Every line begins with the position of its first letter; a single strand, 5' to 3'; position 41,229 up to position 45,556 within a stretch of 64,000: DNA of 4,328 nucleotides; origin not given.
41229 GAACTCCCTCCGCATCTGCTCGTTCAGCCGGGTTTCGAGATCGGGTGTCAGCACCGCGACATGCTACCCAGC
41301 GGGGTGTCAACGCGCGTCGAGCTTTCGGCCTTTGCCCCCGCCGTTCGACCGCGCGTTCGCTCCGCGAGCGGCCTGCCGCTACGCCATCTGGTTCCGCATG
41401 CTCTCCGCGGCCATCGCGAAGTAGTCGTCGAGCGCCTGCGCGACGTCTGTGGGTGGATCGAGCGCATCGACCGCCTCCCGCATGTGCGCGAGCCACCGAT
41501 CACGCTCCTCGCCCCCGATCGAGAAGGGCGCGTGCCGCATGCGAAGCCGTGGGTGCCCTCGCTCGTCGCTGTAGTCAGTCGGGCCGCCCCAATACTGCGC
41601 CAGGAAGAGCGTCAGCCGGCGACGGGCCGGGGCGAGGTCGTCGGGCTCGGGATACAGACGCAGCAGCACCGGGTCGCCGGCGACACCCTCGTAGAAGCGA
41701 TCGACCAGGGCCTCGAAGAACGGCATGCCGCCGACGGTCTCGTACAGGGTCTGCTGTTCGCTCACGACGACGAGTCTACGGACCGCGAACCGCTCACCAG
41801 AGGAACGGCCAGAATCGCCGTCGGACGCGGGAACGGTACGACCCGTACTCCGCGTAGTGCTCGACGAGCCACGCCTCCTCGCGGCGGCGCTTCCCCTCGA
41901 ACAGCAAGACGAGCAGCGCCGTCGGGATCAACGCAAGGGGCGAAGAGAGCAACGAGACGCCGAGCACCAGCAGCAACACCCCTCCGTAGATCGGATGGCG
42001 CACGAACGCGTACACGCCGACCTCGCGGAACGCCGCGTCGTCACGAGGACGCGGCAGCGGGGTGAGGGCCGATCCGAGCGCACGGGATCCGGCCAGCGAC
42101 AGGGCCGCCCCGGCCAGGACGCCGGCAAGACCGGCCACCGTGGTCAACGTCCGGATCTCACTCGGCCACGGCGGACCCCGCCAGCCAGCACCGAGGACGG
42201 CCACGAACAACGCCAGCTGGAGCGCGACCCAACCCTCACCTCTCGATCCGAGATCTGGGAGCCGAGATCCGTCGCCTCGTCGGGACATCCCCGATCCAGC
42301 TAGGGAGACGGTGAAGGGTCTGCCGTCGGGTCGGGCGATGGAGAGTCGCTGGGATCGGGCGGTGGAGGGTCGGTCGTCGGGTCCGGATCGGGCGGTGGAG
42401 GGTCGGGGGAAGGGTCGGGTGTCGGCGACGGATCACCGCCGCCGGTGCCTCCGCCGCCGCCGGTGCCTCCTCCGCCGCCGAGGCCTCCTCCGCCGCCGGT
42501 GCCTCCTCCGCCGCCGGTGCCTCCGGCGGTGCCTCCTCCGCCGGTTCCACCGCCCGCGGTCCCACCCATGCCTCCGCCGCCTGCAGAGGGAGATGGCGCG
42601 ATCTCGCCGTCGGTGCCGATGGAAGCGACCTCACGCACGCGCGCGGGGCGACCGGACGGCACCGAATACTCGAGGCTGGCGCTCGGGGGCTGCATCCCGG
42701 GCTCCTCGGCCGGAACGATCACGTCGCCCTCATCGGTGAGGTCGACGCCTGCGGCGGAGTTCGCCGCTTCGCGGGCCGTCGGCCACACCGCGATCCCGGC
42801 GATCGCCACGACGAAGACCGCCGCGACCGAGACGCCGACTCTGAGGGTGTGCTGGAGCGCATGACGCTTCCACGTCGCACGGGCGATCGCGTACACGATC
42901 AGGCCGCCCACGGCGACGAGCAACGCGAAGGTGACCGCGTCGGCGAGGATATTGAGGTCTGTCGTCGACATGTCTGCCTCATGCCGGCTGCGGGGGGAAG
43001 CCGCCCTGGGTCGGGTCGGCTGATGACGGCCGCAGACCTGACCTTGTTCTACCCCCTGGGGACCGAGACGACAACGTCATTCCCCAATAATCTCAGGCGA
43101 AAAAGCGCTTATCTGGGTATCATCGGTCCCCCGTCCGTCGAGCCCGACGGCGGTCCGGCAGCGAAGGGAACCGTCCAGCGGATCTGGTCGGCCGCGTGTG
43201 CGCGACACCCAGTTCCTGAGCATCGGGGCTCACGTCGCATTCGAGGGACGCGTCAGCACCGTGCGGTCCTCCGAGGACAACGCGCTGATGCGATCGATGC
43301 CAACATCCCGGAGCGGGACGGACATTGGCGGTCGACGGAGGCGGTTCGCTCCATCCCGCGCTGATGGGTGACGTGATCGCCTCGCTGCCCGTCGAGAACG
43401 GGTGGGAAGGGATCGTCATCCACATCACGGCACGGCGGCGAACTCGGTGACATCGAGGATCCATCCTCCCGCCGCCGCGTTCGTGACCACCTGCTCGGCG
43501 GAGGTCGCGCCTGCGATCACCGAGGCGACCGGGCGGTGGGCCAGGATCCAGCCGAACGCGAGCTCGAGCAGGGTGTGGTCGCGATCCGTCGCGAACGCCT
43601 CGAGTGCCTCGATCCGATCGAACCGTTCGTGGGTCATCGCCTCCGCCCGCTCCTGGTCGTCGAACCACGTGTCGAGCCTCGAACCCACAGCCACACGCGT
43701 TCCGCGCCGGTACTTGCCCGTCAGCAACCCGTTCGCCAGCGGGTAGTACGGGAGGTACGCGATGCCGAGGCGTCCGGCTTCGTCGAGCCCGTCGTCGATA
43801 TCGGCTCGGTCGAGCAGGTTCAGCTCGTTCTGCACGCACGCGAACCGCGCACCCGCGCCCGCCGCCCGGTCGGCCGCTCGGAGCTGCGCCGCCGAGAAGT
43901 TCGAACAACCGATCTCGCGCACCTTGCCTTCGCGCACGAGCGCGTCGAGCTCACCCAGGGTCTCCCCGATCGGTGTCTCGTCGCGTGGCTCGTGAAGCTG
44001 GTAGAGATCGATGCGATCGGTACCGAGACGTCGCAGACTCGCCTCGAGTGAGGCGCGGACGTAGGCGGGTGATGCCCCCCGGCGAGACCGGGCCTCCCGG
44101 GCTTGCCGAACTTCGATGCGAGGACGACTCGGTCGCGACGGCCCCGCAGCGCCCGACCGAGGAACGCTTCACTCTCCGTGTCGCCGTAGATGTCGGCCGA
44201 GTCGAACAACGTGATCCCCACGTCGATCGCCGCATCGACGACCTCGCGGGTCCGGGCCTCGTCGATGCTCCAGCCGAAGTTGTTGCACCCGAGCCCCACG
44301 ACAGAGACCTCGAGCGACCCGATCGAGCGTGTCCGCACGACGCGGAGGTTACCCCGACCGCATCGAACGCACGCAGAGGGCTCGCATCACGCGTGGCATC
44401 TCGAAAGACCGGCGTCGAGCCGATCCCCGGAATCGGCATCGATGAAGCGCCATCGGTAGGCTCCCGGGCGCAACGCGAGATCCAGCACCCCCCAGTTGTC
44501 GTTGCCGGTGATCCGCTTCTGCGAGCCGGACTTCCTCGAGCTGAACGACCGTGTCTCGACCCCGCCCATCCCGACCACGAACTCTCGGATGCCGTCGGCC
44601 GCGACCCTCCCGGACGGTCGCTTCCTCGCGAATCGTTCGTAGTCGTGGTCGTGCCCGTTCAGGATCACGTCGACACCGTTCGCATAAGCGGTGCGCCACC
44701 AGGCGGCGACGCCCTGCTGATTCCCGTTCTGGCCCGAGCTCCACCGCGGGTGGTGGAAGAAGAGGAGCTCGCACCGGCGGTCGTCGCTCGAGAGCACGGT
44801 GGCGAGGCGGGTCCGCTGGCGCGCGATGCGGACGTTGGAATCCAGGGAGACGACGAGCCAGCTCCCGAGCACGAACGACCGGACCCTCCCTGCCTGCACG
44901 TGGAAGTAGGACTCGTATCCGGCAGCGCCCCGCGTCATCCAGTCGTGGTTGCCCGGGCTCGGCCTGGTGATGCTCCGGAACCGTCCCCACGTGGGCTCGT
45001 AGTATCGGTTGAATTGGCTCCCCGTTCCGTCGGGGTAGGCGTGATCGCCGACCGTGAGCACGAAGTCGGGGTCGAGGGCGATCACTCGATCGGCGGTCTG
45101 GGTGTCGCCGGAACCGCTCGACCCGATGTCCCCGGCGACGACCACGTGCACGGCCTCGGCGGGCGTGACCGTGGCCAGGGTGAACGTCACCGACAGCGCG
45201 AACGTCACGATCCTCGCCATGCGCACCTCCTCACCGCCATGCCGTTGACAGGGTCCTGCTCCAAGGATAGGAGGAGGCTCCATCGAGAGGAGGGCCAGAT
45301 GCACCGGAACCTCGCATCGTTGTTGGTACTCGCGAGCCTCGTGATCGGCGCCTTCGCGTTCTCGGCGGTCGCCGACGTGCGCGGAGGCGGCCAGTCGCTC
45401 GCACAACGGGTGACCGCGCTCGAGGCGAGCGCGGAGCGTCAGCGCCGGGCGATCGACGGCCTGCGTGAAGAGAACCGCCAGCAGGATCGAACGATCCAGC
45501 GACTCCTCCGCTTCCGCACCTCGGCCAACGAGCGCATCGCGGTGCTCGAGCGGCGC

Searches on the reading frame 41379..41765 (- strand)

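Call 5: search_protein_families(library=pfam, proteins=[window:41379-41765:-], max_evalue=0.01)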
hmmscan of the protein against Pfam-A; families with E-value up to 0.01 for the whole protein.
window:41379-41765:- (128 aa): 1 family
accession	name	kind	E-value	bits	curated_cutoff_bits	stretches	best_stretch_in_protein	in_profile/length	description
PF01152.27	Bac_globin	-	1.2e-31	109.9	21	1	6-120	1-116/121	Bacterial-like globin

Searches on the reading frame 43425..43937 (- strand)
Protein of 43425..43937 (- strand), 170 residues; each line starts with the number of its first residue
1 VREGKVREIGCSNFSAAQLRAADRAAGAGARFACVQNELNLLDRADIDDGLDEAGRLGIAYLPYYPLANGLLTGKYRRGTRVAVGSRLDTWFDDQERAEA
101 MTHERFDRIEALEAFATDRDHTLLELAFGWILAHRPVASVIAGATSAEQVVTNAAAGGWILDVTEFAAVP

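Call 5: search_protein_families(library=pfam, proteins=[window:43425-43937:-], max_evalue=0.01)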
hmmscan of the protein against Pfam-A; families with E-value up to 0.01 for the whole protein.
window:43425-43937:- (170 aa): 1 family
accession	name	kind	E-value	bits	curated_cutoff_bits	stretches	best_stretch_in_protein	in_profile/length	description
PF00248.27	Aldo_ket_red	-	1.4e-25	90.4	24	1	2-166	129-283/291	Aldo/keto reductase family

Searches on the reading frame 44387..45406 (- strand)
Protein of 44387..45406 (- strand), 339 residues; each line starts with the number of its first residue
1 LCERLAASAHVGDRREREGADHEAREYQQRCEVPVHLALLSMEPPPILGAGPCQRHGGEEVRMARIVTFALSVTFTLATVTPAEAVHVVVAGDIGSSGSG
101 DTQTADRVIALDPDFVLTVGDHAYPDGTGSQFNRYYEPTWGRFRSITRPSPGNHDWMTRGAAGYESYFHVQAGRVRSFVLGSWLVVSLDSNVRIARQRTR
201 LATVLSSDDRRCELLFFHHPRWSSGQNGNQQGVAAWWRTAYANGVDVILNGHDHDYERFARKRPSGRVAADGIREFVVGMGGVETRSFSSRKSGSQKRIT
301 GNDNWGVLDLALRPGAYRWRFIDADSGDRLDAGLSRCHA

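Call 5: search_protein_families(library=pfam, proteins=[window:44387-45406:-], max_evalue=0.01)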
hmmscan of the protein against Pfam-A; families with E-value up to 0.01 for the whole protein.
window:44387-45406:- (339 aa): 1 family
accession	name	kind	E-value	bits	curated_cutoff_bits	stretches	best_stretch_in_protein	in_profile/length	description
PF00149.33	Metallophos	-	7.5e-11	43.3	21.5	1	87-256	2-191/191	Calcineurin-like phosphoesterase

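Call 42: search_solved_structures(query=window:44387-45403:-, max_evalue=0.001, show_alignments=1)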
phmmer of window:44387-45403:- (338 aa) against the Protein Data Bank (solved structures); distinct sequences matched with E-value up to 0.001: 0.

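Call 43: search_protein_families(library=ncbifam, proteins=[window:44387-45406:-], max_evalue=0.001)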
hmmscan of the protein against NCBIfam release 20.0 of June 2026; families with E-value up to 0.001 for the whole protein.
window:44387-45406:- (339 aa): 0 families
